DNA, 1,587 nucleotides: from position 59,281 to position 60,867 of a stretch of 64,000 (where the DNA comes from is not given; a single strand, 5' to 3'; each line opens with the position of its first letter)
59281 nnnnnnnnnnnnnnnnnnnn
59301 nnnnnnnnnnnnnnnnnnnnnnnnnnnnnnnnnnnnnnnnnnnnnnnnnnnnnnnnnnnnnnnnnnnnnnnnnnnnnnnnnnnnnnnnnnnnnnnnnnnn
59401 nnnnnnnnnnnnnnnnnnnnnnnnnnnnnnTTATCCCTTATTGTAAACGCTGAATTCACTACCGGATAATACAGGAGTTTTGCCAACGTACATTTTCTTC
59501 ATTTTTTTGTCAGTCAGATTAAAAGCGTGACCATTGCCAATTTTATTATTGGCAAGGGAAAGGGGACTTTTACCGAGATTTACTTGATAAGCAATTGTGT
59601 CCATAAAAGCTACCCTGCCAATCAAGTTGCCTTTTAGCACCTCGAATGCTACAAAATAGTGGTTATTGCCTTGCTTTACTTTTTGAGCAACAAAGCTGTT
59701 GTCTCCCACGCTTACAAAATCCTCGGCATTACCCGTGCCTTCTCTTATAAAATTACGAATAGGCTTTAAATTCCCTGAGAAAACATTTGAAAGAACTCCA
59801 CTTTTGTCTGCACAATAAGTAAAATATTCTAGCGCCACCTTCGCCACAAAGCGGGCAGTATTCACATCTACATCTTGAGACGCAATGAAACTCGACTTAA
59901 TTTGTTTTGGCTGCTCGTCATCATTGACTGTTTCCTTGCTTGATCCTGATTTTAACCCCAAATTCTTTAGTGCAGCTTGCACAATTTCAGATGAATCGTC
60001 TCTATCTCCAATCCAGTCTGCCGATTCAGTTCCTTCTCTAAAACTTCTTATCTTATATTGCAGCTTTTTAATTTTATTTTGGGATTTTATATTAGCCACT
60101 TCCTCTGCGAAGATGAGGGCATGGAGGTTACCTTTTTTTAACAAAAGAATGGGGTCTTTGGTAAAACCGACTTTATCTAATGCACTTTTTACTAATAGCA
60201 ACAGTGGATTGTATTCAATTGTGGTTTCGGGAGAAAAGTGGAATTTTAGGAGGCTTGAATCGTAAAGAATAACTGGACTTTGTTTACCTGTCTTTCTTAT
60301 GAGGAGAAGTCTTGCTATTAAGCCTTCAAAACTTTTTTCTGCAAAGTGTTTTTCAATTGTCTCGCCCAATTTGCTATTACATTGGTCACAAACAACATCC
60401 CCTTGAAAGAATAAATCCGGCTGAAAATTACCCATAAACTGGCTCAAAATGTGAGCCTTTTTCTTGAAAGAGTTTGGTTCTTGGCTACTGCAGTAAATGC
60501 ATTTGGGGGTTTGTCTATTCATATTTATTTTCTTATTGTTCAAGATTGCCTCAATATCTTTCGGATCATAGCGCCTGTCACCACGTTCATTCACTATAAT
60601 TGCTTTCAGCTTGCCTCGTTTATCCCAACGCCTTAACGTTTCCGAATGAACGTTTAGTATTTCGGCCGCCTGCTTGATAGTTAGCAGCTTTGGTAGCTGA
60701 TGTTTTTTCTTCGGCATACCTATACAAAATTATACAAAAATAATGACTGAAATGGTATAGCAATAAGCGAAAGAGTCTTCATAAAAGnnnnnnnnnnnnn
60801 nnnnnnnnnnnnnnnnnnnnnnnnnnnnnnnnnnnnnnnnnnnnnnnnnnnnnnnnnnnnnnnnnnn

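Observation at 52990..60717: Type III R-M operon flanked by an HTH-HNH protein and an 803-aa membrane protein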

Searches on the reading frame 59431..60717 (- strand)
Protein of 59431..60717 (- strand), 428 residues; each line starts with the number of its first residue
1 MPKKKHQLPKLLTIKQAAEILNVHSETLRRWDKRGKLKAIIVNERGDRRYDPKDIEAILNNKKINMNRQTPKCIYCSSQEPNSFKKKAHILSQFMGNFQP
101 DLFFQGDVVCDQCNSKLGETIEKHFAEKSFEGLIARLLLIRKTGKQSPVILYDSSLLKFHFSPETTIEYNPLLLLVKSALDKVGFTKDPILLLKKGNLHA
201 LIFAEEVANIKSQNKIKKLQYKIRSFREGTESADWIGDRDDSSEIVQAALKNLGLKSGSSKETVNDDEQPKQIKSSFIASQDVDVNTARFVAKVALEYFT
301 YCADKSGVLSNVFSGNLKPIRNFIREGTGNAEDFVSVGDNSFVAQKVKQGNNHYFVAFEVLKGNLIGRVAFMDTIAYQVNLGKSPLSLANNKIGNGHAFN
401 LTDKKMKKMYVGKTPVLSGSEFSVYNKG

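Call 4: search_protein_families(library=pfam, proteins=[window:59431-60717:-], max_evalue=0.01)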
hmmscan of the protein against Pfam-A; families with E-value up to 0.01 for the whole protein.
window:59431-60717:- (428 aa): 4 families
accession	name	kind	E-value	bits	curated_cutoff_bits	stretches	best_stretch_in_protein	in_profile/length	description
PF13411.12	MerR_1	-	6.7e-11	42.6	21.6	1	13-58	2-46/69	MerR HTH family regulatory protein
PF12728.13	HTH_17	-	1.6e-10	41.5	27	1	11-62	1-50/51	Helix-turn-helix domain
PF00376.29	MerR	-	7.2e-10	39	28.2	1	13-50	1-38/38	MerR family regulatory protein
PF14279.12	HNH_5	-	3.7e-07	30.4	27.5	1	73-127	1-53/56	HNH endonuclease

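Call 5: search_protein_families(library=padloc, proteins=[window:59431-60717:-], max_evalue=0.01)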
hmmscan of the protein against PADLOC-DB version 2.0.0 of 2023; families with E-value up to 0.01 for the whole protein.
window:59431-60717:- (428 aa): 1 family
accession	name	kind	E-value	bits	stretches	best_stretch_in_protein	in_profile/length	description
PDLC04133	mad1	-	5.8e-11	40.5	1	11-60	5-52/60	mads_1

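Call 8: search_protein_families(library=phrogs, proteins=[window:59431-60717:-], max_evalue=0.001)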
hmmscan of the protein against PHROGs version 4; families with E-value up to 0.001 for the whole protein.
window:59431-60717:- (428 aa): 10 families
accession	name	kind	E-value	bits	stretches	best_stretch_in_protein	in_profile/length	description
phrog_66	-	integration and excision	5.5e-11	43.8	1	4-70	86-151/412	excisionase and transcriptional regulator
phrog_6620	-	integration and excision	3.8e-08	34.1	1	12-95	2-84/201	transposase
phrog_668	-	DNA, RNA and nucleotide metabolism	1.3e-06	29.2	1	3-72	55-123/181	HTH DNA binding protein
phrog_11671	-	unknown function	1.6e-06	29.3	1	11-58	7-54/146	-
phrog_2474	-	transcription regulation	1.3e-05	26.1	1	8-60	45-97/118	MerR-like transcriptional regulator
phrog_57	-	head and packaging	6e-05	24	1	6-65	7-65/199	terminase small subunit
phrog_20793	-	unknown function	6e-05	24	1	13-61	9-57/86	-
phrog_1729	-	unknown function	0.00018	22.5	1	13-61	94-140/142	-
phrog_2907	-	integration and excision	0.00022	22.6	1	10-50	5-46/117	excisionase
phrog_4745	-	DNA, RNA and nucleotide metabolism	0.00042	21.1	1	5-60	25-85/107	DNA binding protein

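Call 10: find_homologous_proteins(query=window:59431-60717:-)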
Query window:59431-60717:- (428 aa): 29 proteins with E <= 0.001 among 7050 candidates.
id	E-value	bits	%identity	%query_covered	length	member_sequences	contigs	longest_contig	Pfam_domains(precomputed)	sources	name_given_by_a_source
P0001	3.0e-282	954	100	100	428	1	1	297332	PF12728.14,PF00376.30,PF13411.13,PF14279.13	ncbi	-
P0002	3.8e-193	660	70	100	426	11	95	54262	PF12728.14,PF00376.30,PF13411.13,PF14279.13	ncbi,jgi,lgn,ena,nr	ncbi:MAG: binding domain protein, excisionase family protein [candidate division WWE3 bacterium GW20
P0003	2.2e-188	645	79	85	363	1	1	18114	-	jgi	-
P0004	7.8e-188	643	67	100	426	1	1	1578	PF12728.14,PF00376.30,PF13411.13,PF14279.13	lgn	-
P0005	5.6e-183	627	84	78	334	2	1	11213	-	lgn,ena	-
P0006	9.4e-172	590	69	85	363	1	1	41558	PF14279.13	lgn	-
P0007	1.2e-168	579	70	85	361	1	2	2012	-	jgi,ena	-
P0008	1.3e-168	579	76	78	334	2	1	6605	-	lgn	-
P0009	2.0e-164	566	71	85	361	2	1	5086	-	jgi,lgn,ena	-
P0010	2.0e-162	559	61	100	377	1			PF12728.14,PF00376.30,PF13411.13,PF14279.13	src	-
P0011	8.1e-162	557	68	85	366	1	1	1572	PF14279.13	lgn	-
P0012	5.1e-152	525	64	85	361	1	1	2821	PF14279.13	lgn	-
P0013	2.7e-149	516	66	83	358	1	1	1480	PF14279.13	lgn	-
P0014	7.0e-149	514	65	83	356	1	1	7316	PF14279.13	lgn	-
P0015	1.4e-148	513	65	83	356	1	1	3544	PF14279.13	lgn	-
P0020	5.5e-138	479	60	85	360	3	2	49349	-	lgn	-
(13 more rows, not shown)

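Call 18: find_encoding_contigs(protein=P0002, flank=8000, max_places=6)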
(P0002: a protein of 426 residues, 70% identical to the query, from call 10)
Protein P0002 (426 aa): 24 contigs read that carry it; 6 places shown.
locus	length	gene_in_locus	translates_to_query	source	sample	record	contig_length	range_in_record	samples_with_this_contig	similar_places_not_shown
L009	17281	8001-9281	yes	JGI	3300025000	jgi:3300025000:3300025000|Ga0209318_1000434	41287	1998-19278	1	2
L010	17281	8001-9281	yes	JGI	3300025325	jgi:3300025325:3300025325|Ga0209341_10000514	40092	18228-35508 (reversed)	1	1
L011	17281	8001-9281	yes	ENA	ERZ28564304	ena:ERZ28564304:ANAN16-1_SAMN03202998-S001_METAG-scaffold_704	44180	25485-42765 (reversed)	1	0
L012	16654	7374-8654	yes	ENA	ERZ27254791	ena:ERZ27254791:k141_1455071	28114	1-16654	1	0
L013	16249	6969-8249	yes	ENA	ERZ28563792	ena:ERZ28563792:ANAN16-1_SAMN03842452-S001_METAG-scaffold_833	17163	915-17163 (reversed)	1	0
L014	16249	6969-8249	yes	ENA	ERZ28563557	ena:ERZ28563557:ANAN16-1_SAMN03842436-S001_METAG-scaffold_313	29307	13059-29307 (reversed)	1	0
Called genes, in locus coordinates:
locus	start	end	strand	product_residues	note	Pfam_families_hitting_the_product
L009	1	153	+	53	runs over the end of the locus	-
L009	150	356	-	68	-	PF13443:HTH_26, PF01381:HTH_3 (weak)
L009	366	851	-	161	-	PF11188:DUF2975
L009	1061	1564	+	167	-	PF04542:Sigma70_r2, PF08281:Sigma70_r4_2, PF04545:Sigma70_r4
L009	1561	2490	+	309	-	-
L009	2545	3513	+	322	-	PF02618:YceG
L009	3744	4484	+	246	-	-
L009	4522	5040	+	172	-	-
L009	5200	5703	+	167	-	-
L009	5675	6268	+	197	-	-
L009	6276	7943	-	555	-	-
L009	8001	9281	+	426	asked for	PF00376:MerR, PF12728:HTH_17, PF13411:MerR_1, PF14279:HNH_5 (weak)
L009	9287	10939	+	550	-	PF03602:Cons_hypoth95 (faint), PF01555:N6_N4_Mtase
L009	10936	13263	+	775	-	PF04851:ResIII, PF19778:RE_endonuc (weak)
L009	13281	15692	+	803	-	-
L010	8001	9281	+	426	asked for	PF00376:MerR, PF12728:HTH_17, PF13411:MerR_1, PF14279:HNH_5 (weak)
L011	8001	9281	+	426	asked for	PF00376:MerR, PF12728:HTH_17, PF13411:MerR_1, PF14279:HNH_5 (weak)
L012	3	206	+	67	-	?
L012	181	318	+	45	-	-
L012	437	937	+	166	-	PF04542:Sigma70_r2, PF08281:Sigma70_r4_2, PF04545:Sigma70_r4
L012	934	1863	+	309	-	-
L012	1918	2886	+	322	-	PF02618:YceG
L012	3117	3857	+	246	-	-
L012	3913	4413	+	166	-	-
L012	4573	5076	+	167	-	-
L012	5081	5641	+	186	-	-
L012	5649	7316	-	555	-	-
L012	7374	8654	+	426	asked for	PF00376:MerR, PF12728:HTH_17, PF13411:MerR_1, PF14279:HNH_5 (weak)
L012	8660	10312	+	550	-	PF03602:Cons_hypoth95 (faint), PF01555:N6_N4_Mtase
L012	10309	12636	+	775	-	PF04851:ResIII, PF19778:RE_endonuc (weak)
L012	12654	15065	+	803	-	-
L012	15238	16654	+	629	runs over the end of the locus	-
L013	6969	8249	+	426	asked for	PF00376:MerR, PF12728:HTH_17, PF13411:MerR_1, PF14279:HNH_5 (weak)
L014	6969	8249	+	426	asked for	PF00376:MerR, PF12728:HTH_17, PF13411:MerR_1, PF14279:HNH_5 (weak)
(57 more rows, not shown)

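Call 19: find_encoding_contigs(protein=P0020, flank=8000, max_places=2)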
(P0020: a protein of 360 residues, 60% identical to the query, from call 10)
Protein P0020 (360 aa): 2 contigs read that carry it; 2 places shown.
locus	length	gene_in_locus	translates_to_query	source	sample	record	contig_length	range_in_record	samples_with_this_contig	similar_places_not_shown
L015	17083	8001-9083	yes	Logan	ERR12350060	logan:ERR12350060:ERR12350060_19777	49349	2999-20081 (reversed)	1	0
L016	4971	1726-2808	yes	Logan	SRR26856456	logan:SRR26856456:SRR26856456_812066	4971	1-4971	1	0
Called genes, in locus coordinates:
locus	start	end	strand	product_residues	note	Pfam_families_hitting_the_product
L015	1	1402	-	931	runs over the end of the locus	-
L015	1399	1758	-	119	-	-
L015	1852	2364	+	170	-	PF00300:His_Phos_1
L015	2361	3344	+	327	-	PF00781:DAGK_cat, PF19279:YegS_C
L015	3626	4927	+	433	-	PF01071:GARS_A (weak)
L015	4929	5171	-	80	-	-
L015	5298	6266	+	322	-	PF04041:Glyco_hydro_130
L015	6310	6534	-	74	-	PF07866:DUF1653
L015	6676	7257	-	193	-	-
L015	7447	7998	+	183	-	-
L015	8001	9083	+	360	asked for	-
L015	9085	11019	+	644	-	-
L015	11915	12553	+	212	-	PF02661:Fic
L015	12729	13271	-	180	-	-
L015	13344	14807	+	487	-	PF01276:OKR_DC_1, PF00155:Aminotran_1_2 (weak), PF01212:Beta_elim_lyase (weak), PF03711:OKR_DC_1_C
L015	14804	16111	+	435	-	PF00202:Aminotran_3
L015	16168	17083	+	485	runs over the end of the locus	PF18604:PreAtp-grasp (weak)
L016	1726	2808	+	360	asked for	-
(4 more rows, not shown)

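Call 20: find_encoding_contigs(protein=P0006, flank=8000, max_places=2)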
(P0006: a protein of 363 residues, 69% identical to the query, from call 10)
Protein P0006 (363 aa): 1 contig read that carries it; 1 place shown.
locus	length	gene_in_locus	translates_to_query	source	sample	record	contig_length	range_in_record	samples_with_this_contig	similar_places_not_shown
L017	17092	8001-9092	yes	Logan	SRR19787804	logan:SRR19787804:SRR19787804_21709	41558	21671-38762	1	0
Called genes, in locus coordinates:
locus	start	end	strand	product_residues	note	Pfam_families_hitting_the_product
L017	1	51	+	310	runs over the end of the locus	PF09992:NAGPA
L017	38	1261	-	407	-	PF00270:DEAD, PF04851:ResIII, PF16203:ERCC3_RAD25_C (weak), PF00271:Helicase_C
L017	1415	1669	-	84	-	PF18893:DUF5652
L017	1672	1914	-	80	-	PF01541:GIY-YIG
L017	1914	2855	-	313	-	PF01207:Dus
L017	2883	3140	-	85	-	-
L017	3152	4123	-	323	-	PF02618:YceG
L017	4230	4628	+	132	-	PF08570:DUF1761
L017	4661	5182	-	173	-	PF08534:Redoxin, PF00578:AhpC-TSA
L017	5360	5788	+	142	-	-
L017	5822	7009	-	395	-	-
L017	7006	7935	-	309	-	-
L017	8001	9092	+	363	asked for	PF14279:HNH_5 (weak)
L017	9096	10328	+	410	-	-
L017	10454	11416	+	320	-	PF13408:Zn_ribbon_recom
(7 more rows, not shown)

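Call 21: find_encoding_contigs(protein=P0003, flank=8000, max_places=2)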
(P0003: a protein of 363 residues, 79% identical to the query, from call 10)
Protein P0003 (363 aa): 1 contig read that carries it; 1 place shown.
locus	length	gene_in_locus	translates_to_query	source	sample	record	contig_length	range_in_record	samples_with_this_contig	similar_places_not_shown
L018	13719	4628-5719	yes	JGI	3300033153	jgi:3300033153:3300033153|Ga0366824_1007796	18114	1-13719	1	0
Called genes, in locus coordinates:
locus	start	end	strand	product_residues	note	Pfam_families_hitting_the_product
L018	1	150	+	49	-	?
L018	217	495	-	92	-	-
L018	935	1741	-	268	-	PF18928:DUF5677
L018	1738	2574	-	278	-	-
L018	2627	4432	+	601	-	PF10502:Peptidase_S26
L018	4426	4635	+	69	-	PF12728:HTH_17, PF00376:MerR, PF13411:MerR_1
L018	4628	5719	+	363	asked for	-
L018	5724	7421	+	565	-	PF01555:N6_N4_Mtase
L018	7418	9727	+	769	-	PF04851:ResIII, PF19778:RE_endonuc, PF08722:Tn7_TnsA-like_N (weak)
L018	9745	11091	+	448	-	-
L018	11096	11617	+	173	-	-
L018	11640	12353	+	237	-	-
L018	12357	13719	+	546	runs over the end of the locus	PF17419:MauJ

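Call 22: find_encoding_contigs(protein=P0005, flank=8000, max_places=2)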
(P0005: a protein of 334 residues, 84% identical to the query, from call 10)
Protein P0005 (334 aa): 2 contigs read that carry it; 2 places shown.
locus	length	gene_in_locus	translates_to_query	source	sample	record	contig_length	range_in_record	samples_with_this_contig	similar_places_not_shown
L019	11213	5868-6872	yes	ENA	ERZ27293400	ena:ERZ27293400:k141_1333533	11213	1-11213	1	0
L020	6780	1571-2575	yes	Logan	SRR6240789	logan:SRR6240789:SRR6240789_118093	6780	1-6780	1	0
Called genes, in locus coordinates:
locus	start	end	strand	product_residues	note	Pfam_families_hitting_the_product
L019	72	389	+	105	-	PF01527:HTH_Tnp_1, PF13518:HTH_28 (weak)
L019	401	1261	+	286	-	PF00665:rve (weak), PF13683:rve_3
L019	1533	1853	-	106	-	PF02635:DsrE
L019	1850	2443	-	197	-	PF13628:DUF4142, PF03713:DUF305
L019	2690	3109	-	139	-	-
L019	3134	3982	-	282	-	PF13276:HTH_21, PF00665:rve, PF13683:rve_3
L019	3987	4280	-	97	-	PF01527:HTH_Tnp_1 (weak)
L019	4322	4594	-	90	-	-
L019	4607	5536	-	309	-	-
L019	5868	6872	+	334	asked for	-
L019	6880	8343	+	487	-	PF01555:N6_N4_Mtase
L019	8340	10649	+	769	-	PF04851:ResIII, PF08722:Tn7_TnsA-like_N (faint), PF19778:RE_endonuc (weak)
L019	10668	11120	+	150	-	-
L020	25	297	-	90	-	-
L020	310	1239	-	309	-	-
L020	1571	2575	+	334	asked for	-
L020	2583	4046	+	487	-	PF01555:N6_N4_Mtase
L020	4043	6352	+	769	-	PF04851:ResIII, PF08722:Tn7_TnsA-like_N (faint), PF19778:RE_endonuc (weak)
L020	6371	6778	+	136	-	?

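Call 26: search_protein_families(library=ncbifam, proteins=[window:59431-60717:-], max_evalue=0.01)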
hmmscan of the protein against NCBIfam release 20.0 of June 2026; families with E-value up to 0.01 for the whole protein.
window:59431-60717:- (428 aa): 5 families
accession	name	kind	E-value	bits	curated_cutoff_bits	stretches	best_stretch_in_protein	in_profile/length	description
NF033518.0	transpos_IS607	equivalog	1.6e-07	31.1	110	1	15-95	1-82/187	IS607 family transposase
NF033787.1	HTH_BldC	subfamily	1.1e-06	28.3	77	1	10-59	1-49/49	BldC family transcriptional regulator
TIGR01764.1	excise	domain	9.6e-06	25.9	28.8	1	11-41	1-31/49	excisionase family DNA-binding protein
NF047375.1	HeatShock_HspR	equivalog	1.9e-05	24.6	105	1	11-61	3-52/92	heat shock protein transcriptional repressor HspR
NF041053.1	CobW_rel_Se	equivalog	0.001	18.8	180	1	28-80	22-70/195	CobW-related selenoprotein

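Call 44: predict_structure(alignment_id=A2)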
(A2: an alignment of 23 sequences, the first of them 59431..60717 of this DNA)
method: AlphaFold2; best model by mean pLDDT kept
length: 428 residues; sequences in the alignment: 23
mean_pLDDT: 73.8   pTM: 0.67
mean pLDDT of the five models: 73.8, 71.7, 71.6, 71.4, 55.8
residues with pLDDT >= 90: 65; 70-90: 213; 50-70: 108; < 50: 42
segments of 3 or more residues with pLDDT < 50: 1-8, 63-68, 258-264, 410-415, 418-428
pLDDT, mean of each block of 10 residues (from residue 1): 42 82 74 78 80 80 48 87 78 65 63 91 86 71 73 73 61 70 65 87 90 92 85 83 89 70 51 62 84 90 79 90 93 84 62 76 87 80 72 59 56 46 36
secondary structure, 60 per line:
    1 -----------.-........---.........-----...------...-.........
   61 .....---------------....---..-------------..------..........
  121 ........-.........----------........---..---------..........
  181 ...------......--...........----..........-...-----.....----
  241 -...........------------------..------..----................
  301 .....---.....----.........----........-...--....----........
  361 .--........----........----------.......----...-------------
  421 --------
elements in order: H14-21 H25-33 E39-41 E48-50 H52-65 H81-84 H111-128 H130-138 E149-153 H171-183 E190-195 E198-203 H204-208 H213-222 E232-236 H242-252 H285-305 H309-313 H318-326 H331-334 E335-338 H345-348 E353-361 E364-371 E376-383 E394-400 E405-407

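Call 53: search_protein_families(library=pfam, proteins=[L012:5652-7316:-, L015:9085-11016:+], max_evalue=0.01)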
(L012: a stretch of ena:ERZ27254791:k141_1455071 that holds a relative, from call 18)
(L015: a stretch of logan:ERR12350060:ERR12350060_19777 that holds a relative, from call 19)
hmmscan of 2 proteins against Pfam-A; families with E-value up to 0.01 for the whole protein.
L012:5652-7316:- (555 aa): 0 families

L015:9085-11016:+ (644 aa): 0 families

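Call 65: find_homologous_proteins(query=A2)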
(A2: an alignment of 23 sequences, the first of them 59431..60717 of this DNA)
Query A2 (23 sequences) (428 aa, profile of the alignment): 37 proteins with E <= 0.001 among 8000 candidates.
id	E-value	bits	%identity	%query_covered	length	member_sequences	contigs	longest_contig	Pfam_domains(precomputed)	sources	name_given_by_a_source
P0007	4.7e-195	666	70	85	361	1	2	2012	-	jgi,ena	-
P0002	2.3e-194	664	70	100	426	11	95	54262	PF12728.14,PF00376.30,PF13411.13,PF14279.13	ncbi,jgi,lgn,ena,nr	ncbi:MAG: binding domain protein, excisionase family protein [candidate division WWE3 bacterium GW20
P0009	9.4e-193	659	71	85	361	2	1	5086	-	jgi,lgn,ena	-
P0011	1.3e-191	655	68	85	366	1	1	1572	PF14279.13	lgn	-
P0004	3.7e-189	647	67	100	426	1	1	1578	PF12728.14,PF00376.30,PF13411.13,PF14279.13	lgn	-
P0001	3.9e-188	643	100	100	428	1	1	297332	PF12728.14,PF00376.30,PF13411.13,PF14279.13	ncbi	-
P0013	6.8e-188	643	66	83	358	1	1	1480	PF14279.13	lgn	-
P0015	9.0e-187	639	65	83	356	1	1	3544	PF14279.13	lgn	-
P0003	2.3e-185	634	79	85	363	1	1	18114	-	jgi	-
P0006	2.6e-185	634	69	85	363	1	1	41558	PF14279.13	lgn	-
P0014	1.0e-184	632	65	83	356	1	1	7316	PF14279.13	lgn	-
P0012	7.5e-184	629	64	85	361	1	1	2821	PF14279.13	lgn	-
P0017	1.9e-179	615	62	85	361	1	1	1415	-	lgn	-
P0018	8.8e-177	606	64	79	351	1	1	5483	-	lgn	-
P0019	1.9e-175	602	64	79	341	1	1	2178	PF14279.13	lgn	-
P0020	2.2e-171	588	60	85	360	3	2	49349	-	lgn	-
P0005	1.1e-170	586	84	78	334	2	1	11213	-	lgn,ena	-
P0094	1.4e-64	237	25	79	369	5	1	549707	PF14279.13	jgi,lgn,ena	-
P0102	2.2e-16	78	22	79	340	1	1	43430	PF14279.13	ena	-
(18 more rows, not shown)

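Call 66: find_encoding_contigs(protein=P0094, flank=7000, max_places=3)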
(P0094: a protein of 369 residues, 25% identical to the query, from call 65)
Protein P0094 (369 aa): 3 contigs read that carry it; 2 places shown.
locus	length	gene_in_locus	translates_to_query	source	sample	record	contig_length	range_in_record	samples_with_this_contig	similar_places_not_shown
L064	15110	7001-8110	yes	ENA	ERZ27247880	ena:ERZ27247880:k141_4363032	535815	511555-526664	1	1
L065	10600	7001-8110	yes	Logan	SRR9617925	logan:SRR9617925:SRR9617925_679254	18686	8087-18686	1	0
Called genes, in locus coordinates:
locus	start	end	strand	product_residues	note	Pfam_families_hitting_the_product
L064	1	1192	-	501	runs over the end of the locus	-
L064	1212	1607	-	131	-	PF13022:HTH_Tnp_1_2 (weak)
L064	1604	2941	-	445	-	PF02195:ParB_N, PF01555:N6_N4_Mtase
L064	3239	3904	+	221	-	PF00717:Peptidase_S24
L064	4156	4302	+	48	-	-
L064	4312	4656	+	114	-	-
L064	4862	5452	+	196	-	-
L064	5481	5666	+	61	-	-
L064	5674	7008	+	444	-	PF18928:DUF5677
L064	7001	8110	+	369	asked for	PF14279:HNH_5 (weak)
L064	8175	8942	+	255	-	-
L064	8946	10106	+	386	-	-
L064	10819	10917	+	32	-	-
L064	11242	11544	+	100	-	PF18734:HEPN_AbiU2 (weak)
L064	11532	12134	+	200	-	-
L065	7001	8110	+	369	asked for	PF14279:HNH_5 (weak)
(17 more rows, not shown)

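Call 67: find_encoding_contigs(protein=P0102, flank=7000, max_places=2)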
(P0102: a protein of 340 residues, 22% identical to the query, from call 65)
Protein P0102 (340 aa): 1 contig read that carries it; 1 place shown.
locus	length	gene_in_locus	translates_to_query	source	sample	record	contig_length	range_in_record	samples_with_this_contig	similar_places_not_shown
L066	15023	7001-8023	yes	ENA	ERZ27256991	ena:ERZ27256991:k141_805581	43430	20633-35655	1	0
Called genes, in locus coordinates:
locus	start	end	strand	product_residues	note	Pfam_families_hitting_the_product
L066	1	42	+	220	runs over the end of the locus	PF02463:SMC_N (faint), PF00005:ABC_tran, PF13304:AAA_21 (faint)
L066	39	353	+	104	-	-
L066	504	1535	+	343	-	-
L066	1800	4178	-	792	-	PF08448:PAS_4 (weak), PF13426:PAS_9 (weak), PF01590:GAF, PF13185:GAF_2, PF13492:GAF_3, PF13487:HD_5, PF01966:HD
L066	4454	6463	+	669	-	PF17764:PriA_3primeBD, PF00270:DEAD, PF04851:ResIII, PF00271:Helicase_C (faint), PF18319:Zn_ribbon_PriA, PF18074:PriA_C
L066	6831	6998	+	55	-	-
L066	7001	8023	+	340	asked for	PF14279:HNH_5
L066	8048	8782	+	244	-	PF10294:Methyltransf_16 (faint), PF05175:MTS, PF08241:Methyltransf_11 (weak), PF13649:Methyltransf_25, PF13847:Methyltransf_31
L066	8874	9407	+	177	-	PF08534:Redoxin, PF00578:AhpC-TSA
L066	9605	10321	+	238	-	PF02163:Peptidase_M50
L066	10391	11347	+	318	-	PF00579:tRNA-synt_1b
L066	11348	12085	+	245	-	PF02616:SMC_ScpA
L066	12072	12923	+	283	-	PF04079:SMC_ScpB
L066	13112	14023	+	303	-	PF01063:Aminotran_4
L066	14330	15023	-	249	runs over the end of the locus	PF01058:Oxidored_q6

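Call 81: search_solved_structures(query=A2, max_evalue=1)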
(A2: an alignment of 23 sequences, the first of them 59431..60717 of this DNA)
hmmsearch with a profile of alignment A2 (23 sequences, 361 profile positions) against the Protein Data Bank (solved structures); distinct sequences matched with E-value up to 1: 1.
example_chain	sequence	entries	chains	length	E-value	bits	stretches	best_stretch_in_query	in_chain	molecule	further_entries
5apz_A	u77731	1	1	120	0.6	12.6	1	116-170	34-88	GENERAL CONTROL PROTEIN GCN4, NOR1 TCAR0761, GENERAL CONTROL PROTEIN GCN4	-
